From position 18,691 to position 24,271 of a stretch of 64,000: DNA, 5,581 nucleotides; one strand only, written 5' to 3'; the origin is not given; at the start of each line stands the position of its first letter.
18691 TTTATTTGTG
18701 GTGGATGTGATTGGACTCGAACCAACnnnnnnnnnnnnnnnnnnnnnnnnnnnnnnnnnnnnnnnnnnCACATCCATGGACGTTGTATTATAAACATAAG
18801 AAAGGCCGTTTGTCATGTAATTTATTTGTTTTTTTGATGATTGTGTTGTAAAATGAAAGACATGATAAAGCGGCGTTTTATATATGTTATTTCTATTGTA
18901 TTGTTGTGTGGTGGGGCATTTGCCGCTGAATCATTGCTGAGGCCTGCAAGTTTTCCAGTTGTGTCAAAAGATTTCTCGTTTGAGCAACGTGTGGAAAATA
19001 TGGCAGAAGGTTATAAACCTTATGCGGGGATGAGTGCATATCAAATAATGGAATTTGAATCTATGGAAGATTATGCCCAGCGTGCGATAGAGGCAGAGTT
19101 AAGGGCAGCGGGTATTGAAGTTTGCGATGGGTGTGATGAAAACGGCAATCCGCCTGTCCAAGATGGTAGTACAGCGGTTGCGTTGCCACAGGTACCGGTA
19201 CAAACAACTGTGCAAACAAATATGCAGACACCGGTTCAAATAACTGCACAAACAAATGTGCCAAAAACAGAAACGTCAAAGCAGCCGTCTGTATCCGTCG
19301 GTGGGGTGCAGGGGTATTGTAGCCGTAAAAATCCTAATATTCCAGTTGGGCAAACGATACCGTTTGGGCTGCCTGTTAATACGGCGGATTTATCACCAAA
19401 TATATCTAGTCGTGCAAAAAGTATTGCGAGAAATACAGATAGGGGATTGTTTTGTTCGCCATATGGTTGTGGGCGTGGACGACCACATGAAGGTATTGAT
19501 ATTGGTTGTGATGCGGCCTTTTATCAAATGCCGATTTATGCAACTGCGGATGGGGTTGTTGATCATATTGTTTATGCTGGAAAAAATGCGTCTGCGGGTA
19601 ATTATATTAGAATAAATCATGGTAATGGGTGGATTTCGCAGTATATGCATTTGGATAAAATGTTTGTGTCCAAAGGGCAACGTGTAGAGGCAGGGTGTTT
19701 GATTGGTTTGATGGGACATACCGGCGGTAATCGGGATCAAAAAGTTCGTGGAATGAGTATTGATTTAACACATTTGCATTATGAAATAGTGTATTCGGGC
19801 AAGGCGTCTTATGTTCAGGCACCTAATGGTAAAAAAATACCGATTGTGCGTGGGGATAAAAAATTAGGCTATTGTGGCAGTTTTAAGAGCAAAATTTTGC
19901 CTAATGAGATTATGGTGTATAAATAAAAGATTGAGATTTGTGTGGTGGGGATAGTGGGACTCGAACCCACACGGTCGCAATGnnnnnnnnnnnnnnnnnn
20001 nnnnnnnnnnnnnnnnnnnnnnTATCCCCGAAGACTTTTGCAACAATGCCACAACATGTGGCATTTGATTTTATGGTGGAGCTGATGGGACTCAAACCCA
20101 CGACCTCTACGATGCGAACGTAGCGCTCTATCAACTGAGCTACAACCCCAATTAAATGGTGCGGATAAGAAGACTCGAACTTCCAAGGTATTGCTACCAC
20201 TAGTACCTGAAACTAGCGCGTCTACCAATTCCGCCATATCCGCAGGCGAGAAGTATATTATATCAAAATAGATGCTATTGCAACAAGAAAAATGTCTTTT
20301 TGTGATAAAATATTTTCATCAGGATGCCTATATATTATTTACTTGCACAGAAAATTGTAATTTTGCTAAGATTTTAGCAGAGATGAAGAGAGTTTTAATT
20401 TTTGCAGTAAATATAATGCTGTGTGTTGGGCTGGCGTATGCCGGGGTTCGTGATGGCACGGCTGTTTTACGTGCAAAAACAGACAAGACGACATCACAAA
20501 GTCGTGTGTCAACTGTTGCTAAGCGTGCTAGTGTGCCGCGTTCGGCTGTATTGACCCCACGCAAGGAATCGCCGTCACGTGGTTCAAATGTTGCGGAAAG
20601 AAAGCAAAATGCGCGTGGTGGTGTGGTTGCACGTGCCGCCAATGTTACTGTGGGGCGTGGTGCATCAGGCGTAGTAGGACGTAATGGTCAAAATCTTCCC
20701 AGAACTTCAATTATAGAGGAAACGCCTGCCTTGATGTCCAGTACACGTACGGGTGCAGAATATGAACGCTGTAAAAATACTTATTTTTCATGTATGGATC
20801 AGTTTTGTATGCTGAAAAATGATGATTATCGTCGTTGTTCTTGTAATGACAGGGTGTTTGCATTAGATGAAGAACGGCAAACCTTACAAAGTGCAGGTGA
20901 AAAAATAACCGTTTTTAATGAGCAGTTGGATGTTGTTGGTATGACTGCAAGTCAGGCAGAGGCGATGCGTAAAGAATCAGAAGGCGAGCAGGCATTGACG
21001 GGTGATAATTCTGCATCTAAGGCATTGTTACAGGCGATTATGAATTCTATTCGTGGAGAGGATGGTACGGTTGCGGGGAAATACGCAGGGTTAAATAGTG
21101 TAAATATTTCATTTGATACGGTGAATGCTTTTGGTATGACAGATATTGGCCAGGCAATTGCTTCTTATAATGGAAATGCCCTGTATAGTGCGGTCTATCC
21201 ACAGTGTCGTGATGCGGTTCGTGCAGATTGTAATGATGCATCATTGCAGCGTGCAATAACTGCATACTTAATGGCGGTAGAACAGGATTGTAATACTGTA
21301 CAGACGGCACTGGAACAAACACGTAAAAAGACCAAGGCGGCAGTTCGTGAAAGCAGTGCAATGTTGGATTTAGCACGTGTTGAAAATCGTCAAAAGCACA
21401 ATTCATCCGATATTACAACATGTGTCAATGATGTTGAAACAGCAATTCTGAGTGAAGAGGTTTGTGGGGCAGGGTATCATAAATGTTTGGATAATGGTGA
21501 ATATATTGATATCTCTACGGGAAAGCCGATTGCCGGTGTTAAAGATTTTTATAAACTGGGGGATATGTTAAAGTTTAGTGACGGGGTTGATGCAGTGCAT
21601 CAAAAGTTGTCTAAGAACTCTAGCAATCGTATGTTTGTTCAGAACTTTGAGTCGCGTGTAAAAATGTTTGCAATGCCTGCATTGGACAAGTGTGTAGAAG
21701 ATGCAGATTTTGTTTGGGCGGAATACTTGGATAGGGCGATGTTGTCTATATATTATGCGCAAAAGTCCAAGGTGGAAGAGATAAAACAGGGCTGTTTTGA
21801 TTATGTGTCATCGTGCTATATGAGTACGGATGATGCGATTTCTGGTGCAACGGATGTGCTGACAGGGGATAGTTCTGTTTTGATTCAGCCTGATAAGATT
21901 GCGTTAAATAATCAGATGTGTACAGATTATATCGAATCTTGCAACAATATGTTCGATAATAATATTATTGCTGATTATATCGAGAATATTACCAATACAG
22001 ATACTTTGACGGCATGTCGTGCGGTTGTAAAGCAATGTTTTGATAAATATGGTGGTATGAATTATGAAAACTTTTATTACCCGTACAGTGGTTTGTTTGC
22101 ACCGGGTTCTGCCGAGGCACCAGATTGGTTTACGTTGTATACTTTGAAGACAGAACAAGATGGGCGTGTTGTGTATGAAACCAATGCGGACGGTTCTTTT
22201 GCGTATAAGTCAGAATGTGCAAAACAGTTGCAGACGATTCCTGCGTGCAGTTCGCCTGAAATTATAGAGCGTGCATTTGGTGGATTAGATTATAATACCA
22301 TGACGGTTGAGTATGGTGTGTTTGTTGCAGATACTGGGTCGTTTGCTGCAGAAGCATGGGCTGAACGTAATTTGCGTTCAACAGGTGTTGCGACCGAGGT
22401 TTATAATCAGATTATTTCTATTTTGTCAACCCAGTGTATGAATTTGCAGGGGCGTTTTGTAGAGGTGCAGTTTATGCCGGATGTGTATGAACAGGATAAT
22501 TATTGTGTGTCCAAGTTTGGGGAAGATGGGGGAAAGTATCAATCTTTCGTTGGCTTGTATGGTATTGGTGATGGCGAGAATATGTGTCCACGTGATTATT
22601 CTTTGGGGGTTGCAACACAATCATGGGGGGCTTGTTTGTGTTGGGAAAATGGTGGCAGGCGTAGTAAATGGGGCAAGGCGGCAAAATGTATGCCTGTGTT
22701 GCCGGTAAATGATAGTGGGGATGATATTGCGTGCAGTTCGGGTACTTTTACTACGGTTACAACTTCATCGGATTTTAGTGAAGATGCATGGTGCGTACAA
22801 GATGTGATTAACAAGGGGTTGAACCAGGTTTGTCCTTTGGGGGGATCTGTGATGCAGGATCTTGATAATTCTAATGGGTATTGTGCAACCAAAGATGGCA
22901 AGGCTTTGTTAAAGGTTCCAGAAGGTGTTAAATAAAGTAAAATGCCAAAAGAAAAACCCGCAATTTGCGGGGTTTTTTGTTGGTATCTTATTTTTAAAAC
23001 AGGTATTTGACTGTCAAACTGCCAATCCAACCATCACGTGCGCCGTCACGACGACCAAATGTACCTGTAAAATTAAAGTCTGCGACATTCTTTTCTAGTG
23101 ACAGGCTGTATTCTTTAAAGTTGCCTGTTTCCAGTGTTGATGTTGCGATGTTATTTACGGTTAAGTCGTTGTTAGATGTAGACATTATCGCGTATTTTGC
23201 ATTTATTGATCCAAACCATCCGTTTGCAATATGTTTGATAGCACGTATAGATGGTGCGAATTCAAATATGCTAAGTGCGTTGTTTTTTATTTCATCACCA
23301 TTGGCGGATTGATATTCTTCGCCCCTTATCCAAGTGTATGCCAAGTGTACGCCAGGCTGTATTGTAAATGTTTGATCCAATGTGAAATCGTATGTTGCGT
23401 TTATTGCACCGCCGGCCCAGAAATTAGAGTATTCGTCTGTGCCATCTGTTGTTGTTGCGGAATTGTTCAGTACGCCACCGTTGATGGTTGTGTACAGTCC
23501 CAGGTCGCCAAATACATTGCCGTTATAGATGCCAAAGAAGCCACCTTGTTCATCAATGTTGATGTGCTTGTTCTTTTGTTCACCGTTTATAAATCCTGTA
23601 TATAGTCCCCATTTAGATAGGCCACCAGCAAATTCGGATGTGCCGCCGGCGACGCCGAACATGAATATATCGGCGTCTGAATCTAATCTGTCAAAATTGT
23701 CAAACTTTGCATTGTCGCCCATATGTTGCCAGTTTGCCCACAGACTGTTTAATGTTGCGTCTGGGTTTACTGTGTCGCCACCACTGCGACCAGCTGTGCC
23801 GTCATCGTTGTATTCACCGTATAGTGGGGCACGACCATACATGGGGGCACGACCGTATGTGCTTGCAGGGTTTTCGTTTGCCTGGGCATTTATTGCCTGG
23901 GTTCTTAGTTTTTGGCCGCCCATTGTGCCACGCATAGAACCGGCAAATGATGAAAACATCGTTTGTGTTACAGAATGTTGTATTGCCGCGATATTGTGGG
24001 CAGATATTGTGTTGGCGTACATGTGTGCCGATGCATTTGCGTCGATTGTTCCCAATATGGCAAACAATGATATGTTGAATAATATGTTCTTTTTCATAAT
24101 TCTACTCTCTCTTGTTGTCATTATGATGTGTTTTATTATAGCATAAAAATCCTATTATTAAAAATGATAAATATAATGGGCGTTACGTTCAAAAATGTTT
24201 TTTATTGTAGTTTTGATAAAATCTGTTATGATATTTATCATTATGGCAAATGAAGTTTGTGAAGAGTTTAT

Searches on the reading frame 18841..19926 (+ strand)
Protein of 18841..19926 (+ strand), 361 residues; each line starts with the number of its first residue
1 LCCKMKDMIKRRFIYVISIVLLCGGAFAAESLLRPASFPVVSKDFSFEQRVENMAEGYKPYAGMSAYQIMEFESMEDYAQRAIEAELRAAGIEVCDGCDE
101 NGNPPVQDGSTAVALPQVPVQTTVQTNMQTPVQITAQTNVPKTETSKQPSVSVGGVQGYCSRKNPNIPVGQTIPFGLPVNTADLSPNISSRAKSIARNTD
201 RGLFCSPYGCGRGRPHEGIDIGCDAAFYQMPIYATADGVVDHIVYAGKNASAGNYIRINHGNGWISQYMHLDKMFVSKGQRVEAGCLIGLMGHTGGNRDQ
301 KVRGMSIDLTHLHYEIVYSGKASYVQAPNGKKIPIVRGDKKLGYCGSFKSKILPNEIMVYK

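Call 3: search_protein_families(library=pfam, proteins=[window:18841-19926:+], max_evalue=0.1)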
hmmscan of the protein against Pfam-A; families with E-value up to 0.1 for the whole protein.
window:18841-19926:+ (361 aa): 2 families
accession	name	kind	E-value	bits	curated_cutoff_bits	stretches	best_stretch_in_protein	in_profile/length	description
PF01551.29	Peptidase_M23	-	7.9e-24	84.1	28.7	1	215-322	2-93/96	Peptidase family M23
PF00364.28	Biotin_lipoyl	-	0.084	13.2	22.1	0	229-256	42-70/73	Biotin-requiring enzyme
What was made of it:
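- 18841..19926 (+): M23 metallo-endopeptidase gene (361 aa): signal peptide, module, Q/T/P-rich linker, M23 domain. Pfam Peptidase_M23 covers aa 215-322 with E 7.9e-24 (call 3).
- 19483..19806 (+): M23 catalytic domain. Pfam stretch aa 215-322 (call 3).
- On Peptidase M23 (ORF 18841-19926): PF01551 at 84.1 bits against a cut-off of 28.7, covering aa 215-322 (call 3).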

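Call 57: search_protein_families(library=ncbifam, proteins=[window:18841-19926:+], max_evalue=0.01)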
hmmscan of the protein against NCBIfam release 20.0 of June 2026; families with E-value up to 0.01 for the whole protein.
window:18841-19926:+ (361 aa): 13 families
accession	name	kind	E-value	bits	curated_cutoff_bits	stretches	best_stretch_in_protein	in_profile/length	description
NF053825.1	PdgNdpepShyA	equivalog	7.5e-17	61.1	700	1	211-323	291-387/425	peptidoglycan DD-endopeptidase ShyA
NF053824.1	PdgNdpepShyC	equivalog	1.3e-16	60.5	700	1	210-321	290-385/429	peptidoglycan DD-endopeptidase ShyC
NF008652.0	PRK11649.1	equivalog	4.2e-15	55.4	341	1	211-320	308-401/439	murein DD-endopeptidase MepM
NF052336.1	PdgHdaseHSB100310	equivalog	3e-14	53.1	500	1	203-332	42-157/316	peptidoglycan hydrolase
NF040883.1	amid_act_ActS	equivalog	1e-12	47.9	375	1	216-297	136-212/242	amidase activator ActS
NF052530.1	Heli_ShapePgp3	exception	6.2e-11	41.9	300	1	230-321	178-256/270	peptidoglycan metallopeptidase Pgp3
NF008123.1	PRK10871.1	equivalog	1.2e-10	41.4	311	1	216-322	265-355/365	murein hydrolase activator NlpD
NF050804.1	CellDivDipMCaul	equivalog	1.4e-09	37.3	900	1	105-302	412-609/634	cell division endopeptidase DipM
NF053738.1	S2SprSpoIIQBc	equivalog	7e-07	29.1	250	1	215-322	121-216/232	stage II sporulation protein SpoIIQ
NF052529.1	PG_M23_Pgp6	exception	8.5e-05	21.4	600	1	221-295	336-408/452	peptidoglycan metallopeptidase Pgp6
NF041208.1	celldiv_DipM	equivalog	0.00026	20.3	740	1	187-301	289-399/419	cell division endopeptidase DipM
NF008644.1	PRK11637.1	equivalog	0.00046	19.3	270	1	244-299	308-363/385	murein hydrolase activator EnvC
NF047755.1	LIC_10271_M23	exception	0.0092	15.8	180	0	253-292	148-187/207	LIC_10271 family cell wall hydrolase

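Call 85: search_solved_structures(query=window:18841-19926:+, max_evalue=0.00001)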
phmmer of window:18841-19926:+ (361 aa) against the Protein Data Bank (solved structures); distinct sequences matched with E-value up to 0.00001: 21.
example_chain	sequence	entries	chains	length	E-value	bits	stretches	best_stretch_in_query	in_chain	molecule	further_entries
6ue4_A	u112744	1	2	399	3e-14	56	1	212-323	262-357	ShyA endopeptidase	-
6u2a_A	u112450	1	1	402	3e-14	56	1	212-323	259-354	ShyA endopeptidase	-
9gy1_A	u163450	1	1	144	1.6e-11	47.1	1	201-297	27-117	Peptidase, M23 family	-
2gu1_A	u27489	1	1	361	3e-11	46.2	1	210-296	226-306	Zinc peptidase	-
5j1l_B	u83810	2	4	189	3.7e-11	45.9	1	217-302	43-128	ToxR-activated gene (TagE)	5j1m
5j1k_A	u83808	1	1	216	4.4e-11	45.6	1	217-302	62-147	ToxR-activated gene (TagE)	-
7qrl_A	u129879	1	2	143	1.1e-09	41.1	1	201-300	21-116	DipM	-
7qrl_C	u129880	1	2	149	1.1e-09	41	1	201-300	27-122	DipM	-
5j1l_A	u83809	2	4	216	2.7e-09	39.8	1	216-297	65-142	ToxR-activated gene (TagE)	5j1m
6jmx_A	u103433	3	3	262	2.6e-08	36.5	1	226-296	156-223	Peptidase M23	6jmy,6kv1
6jn1_A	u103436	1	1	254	3.4e-08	36.1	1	226-295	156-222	Peptidase M23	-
6jn0_A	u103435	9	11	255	3.5e-08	36.1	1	226-295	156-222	Peptidase M23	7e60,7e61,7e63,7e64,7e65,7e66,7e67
6jmz_A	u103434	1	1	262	3.6e-08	36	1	226-295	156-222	Peptidase M23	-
3it5_A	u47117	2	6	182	6.6e-08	35.2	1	212-326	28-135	Protease lasA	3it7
2hsi_A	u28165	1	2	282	5.4e-07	32.2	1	212-296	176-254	Putative peptidase M23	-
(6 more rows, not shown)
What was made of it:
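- Closest known: ShyA / MepM-type M23 DD-endopeptidases with N-terminal regulatory domains. Same: The best NCBIfam and PDB matches of the M23 domain (calls 57, 85).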

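Call 92: search_protein_families(library=phrogs, proteins=[window:18841-19926:+], max_evalue=0.001)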
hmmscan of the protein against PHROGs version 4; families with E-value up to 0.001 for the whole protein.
window:18841-19926:+ (361 aa): 21 families
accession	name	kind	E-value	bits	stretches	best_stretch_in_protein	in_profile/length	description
phrog_6700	-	lysis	3.4e-17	61.7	1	211-322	2621-2717/2898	endolysin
phrog_36429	-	unknown function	4.1e-15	55.6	1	210-322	125-226/1159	-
phrog_7767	-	other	1.3e-14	55.4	1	212-320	17-110/194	metallo-endopeptidase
phrog_14988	-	other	4.7e-14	53.7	1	210-324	27-134/272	peptidase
phrog_1067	-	head and packaging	5e-12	46.1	1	213-325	759-853/991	minor head protein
phrog_16615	-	other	4.6e-11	43.2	1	213-330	416-517/529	peptidase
phrog_28672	-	other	1.1e-10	41.7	1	200-297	272-364/397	metallo-endopeptidase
phrog_21656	-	other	8.5e-09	34.9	1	214-316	635-729/1022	peptidase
phrog_167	-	tail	1.1e-08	34.3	1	213-321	1214-1291/1555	tail length tape measure protein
phrog_10030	-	tail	1.5e-08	33.4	1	213-321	1911-2010/2105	tail length tape measure protein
phrog_3084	-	lysis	1.8e-08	34.8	1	205-296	13-103/468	endolysin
phrog_880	-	lysis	2.3e-08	34.9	1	204-315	17-118/435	endolysin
phrog_8537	-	unknown function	2.6e-08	34.5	1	216-343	12-125/384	-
phrog_4070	-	tail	8.6e-08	31.7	1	209-317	619-710/989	tail length tape measure protein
phrog_9205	-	unknown function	1.2e-07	30.8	1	214-296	547-630/1144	-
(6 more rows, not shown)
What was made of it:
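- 19483..19806 (+): PHROG and PDB hits are confined to this region (calls 85, 92).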

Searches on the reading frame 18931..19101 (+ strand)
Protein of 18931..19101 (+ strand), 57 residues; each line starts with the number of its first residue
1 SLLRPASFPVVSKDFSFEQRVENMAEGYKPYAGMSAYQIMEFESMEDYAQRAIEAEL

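Call 61: find_related_loci(query=A3, collection=viral_contigs, flank=6000)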
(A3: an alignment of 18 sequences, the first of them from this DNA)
Query A3 (57 aa) in viral_contigs; peptide patterns used: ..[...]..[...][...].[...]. (x = any residue, [..] = any of these).
3 stretches matched a pattern, but none encodes a relative of the query by tblastn (E <= 1e-3).
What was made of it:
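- Tried and rejected: A scan of viral contigs with the module profile found no relative (call 61).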

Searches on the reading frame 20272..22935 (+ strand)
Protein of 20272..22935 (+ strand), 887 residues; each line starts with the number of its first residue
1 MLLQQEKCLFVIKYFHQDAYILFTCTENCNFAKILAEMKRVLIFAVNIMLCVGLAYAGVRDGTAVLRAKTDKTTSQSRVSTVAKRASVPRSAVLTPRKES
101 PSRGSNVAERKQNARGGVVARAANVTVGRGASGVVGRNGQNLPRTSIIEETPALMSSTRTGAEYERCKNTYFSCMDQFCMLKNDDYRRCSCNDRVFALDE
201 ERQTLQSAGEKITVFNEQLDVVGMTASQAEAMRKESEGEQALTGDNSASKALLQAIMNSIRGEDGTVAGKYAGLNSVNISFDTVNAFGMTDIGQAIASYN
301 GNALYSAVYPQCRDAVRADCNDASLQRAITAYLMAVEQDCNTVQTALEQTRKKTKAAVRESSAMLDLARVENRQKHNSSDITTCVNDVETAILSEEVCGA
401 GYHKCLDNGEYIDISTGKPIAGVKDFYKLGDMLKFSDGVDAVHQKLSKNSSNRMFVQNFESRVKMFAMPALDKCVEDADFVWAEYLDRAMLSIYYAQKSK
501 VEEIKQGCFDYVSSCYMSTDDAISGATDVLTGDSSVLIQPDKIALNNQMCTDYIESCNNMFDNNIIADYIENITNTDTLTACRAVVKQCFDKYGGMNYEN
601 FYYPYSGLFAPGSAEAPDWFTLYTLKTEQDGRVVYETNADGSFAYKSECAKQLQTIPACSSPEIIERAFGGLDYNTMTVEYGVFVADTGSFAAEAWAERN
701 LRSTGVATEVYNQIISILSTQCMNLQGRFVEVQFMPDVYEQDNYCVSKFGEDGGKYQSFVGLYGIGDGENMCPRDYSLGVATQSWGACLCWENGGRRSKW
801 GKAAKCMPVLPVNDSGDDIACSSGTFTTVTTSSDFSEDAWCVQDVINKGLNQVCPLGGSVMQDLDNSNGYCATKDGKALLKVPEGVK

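Call 3: search_protein_families(library=pfam, proteins=[window:20272-22935:+], max_evalue=0.1)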
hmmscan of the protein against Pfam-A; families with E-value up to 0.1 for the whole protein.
window:20272-22935:+ (887 aa): 1 family
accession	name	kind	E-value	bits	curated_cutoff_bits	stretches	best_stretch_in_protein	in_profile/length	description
PF08491.16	SE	-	0.06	12.8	20.1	0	486-523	197-234/276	Squalene epoxidase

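Call 57: search_protein_families(library=ncbifam, proteins=[window:20272-22935:+], max_evalue=0.01)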
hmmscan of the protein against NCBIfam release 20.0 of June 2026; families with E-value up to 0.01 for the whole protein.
window:20272-22935:+ (887 aa): 0 families

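Call 63: search_solved_structures(query=window:20272-22935:+, max_evalue=1)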
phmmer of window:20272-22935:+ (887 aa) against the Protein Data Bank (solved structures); distinct sequences matched with E-value up to 1: 1.
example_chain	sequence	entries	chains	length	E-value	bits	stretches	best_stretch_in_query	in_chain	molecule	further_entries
3ixr_A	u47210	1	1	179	0.41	12.3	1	601-714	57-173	Bacterioferritin comigratory protein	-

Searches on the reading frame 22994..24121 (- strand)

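Call 3: search_protein_families(library=pfam, proteins=[window:22994-24121:-], max_evalue=0.1)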
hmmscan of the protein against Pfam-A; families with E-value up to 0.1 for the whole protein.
window:22994-24121:- (375 aa): 1 family
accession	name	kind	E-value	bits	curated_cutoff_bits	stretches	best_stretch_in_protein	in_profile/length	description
PF03797.25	Autotransporter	-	0.00028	21.2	26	1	142-355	17-242/255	Autotransporter beta-domain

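Call 57: search_protein_families(library=ncbifam, proteins=[window:22994-24121:-], max_evalue=0.01)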
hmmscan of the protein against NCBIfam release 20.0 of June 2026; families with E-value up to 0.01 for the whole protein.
window:22994-24121:- (375 aa): 0 families
